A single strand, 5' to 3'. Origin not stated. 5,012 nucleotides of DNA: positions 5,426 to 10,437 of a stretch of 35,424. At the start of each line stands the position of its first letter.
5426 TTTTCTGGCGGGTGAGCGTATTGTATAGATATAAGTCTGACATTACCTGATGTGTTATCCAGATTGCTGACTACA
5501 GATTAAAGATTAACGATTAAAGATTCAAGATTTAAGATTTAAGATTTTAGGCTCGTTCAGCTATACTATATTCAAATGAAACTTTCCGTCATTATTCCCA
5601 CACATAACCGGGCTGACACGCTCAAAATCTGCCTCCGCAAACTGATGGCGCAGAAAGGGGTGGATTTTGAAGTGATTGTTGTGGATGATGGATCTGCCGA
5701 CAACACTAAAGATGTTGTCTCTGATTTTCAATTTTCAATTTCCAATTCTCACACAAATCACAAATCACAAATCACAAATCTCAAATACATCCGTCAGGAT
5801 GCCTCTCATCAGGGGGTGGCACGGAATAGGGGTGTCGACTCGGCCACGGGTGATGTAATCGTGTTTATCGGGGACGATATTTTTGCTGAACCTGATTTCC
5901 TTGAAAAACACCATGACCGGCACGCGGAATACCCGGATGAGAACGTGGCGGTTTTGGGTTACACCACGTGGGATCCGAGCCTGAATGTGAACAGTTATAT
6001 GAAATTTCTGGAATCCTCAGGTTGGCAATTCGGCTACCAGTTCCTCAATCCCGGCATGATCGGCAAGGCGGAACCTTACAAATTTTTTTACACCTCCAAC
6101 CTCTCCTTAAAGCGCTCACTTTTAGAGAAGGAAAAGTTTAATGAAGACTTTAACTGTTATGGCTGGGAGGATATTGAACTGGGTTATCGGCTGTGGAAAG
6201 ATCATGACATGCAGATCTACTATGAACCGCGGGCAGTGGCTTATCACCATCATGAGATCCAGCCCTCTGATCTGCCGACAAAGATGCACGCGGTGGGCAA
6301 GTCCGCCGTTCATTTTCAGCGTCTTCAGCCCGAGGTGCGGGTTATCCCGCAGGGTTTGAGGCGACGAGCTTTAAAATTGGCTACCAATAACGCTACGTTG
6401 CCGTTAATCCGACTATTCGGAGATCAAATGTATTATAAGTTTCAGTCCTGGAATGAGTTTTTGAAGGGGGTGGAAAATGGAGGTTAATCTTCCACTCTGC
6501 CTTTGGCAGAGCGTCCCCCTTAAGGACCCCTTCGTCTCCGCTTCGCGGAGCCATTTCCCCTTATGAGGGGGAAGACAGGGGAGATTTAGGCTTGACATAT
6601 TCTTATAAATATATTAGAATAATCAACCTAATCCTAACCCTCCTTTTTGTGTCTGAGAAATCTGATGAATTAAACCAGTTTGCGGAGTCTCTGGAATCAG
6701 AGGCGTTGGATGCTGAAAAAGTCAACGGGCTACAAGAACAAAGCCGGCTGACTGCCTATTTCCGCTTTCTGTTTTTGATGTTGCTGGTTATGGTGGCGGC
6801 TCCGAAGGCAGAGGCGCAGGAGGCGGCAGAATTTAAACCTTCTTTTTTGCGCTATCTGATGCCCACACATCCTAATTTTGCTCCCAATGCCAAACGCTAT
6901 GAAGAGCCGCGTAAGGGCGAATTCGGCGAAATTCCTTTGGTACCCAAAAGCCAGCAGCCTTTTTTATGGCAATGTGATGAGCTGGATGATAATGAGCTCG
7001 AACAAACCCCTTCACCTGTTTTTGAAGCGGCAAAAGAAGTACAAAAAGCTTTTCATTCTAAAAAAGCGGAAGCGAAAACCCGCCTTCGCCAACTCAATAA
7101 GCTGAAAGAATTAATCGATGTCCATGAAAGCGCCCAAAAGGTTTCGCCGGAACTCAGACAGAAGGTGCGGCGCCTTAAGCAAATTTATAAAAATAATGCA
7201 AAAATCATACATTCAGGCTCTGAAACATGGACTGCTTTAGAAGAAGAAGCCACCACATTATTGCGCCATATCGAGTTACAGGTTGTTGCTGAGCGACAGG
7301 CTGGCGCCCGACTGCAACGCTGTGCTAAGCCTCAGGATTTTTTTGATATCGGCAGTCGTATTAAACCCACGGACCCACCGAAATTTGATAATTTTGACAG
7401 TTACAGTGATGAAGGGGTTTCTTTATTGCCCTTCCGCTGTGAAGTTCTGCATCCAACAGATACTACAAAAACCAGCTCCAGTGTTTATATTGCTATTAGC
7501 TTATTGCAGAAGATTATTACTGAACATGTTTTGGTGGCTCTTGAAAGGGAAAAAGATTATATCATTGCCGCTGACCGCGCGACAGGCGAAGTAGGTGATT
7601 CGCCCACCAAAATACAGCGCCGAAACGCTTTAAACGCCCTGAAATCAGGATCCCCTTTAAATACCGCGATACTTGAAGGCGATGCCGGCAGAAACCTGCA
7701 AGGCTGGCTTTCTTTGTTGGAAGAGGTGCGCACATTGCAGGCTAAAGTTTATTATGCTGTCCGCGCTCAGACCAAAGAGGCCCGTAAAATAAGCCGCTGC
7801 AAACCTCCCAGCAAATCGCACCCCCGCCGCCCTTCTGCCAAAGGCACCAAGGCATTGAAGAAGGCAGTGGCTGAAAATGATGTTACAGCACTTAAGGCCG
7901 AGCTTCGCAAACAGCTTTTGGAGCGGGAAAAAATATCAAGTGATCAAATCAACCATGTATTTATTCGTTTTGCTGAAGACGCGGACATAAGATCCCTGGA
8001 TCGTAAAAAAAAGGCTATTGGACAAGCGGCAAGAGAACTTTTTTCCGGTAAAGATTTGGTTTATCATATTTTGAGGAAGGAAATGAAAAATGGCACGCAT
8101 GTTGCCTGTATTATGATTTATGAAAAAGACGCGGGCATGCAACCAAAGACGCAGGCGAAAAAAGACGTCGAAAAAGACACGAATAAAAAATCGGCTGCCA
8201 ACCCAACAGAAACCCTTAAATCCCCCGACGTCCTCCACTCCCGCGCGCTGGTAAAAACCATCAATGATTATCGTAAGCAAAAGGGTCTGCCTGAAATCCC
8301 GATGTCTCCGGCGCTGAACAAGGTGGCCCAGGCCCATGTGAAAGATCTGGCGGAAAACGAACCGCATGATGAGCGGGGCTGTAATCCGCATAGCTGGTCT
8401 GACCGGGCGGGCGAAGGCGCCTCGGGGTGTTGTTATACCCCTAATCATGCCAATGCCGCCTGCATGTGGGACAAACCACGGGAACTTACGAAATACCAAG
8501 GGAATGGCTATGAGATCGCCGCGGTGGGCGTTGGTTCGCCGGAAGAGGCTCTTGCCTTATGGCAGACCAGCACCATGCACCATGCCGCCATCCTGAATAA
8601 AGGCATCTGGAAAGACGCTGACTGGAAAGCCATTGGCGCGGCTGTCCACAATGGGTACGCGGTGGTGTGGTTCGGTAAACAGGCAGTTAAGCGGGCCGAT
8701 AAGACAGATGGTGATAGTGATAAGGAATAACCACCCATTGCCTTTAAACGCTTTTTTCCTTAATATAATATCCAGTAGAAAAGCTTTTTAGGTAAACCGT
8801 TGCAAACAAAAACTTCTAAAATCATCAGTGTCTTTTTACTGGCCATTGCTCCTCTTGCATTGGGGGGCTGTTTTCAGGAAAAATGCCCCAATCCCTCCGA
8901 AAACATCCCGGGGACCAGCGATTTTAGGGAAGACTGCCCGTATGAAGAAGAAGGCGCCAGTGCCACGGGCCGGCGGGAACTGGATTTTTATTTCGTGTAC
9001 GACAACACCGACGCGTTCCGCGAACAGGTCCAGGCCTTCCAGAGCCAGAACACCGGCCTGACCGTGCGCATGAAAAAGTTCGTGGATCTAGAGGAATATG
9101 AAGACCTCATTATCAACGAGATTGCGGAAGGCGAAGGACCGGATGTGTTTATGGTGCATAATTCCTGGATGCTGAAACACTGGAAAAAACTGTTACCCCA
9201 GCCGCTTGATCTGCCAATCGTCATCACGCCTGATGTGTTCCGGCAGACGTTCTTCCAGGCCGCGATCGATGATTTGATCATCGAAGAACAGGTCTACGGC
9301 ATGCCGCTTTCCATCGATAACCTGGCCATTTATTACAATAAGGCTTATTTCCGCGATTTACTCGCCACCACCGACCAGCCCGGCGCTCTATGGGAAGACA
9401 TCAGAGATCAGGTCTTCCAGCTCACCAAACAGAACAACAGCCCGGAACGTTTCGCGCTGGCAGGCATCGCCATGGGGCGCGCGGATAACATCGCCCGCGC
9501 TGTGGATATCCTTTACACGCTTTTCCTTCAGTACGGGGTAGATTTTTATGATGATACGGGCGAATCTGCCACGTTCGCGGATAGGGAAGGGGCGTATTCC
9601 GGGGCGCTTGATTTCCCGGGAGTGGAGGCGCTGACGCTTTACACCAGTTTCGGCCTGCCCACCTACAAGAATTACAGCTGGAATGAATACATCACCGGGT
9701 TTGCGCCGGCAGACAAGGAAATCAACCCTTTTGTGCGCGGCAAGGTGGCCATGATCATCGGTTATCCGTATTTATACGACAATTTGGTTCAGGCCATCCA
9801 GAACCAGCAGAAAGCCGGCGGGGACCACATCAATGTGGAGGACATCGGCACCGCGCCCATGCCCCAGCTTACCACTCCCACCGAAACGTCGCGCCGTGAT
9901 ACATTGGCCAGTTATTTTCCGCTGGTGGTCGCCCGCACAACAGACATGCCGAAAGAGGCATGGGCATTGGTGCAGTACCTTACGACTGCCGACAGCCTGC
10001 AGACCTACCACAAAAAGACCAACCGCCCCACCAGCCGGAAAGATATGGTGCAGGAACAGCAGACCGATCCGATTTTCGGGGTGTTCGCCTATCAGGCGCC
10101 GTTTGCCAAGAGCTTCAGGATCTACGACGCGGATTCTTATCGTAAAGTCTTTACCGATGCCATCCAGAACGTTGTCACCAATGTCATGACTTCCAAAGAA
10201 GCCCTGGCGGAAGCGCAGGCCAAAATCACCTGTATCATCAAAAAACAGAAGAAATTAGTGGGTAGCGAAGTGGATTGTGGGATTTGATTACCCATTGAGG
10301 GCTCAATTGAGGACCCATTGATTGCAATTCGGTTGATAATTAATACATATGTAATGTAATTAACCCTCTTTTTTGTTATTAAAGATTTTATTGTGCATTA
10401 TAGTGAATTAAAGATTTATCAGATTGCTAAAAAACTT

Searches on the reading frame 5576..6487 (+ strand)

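Call 7: search_protein_families(library=pfam, max_evalue=0.001, proteins=[window:5576-6487:+])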
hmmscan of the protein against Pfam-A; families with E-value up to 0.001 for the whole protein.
window:5576-6487:+ (303 aa): 3 families
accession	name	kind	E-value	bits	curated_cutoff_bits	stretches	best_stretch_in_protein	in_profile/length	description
PF00535.33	Glycos_transf_2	-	3e-27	96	23.3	1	4-134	1-121/168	Glycosyl transferase family 2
PF10111.15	Glyco_tranf_2_2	-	1.2e-13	51.6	27.3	1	4-210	1-203/276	Glycosyltransferase like family 2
PF13641.12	Glyco_tranf_2_3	-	1e-08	35.9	27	1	3-227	3-214/230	Glycosyltransferase like family 2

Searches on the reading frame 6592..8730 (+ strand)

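Call 7: search_protein_families(library=pfam, max_evalue=0.001, proteins=[window:6592-8730:+])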
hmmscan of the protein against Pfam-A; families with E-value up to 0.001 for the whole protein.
window:6592-8730:+ (712 aa): 1 family
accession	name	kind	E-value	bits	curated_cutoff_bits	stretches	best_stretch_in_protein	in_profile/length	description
PF00188.32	CAP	-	1.5e-08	35.9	21.1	1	556-670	3-93/117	Cysteine-rich secretory protein family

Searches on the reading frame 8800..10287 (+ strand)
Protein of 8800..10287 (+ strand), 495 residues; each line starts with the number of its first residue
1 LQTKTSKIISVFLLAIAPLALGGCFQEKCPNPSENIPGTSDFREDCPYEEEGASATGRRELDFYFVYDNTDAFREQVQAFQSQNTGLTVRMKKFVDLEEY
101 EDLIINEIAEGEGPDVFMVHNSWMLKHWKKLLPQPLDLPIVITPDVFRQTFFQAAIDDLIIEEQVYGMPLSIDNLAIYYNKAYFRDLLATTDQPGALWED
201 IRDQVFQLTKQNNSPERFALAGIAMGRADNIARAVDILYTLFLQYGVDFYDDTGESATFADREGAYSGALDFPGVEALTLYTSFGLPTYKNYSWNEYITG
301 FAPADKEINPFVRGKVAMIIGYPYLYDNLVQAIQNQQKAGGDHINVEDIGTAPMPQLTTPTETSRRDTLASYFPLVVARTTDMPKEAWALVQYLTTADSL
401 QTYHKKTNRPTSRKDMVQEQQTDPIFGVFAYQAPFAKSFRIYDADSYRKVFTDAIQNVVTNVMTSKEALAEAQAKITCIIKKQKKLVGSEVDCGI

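Call 7: search_protein_families(library=pfam, max_evalue=0.001, proteins=[window:8800-10287:+])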
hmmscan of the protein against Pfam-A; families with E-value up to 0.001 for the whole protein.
window:8800-10287:+ (495 aa): 2 families
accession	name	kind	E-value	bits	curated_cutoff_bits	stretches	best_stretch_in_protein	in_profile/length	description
PF01547.30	SBP_bac_1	-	3.8e-26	93.3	26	1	70-398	5-304/307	Bacterial extracellular solute-binding protein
PF13416.11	SBP_bac_8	-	2.2e-21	77.4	27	1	76-422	2-273/279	Bacterial extracellular solute-binding protein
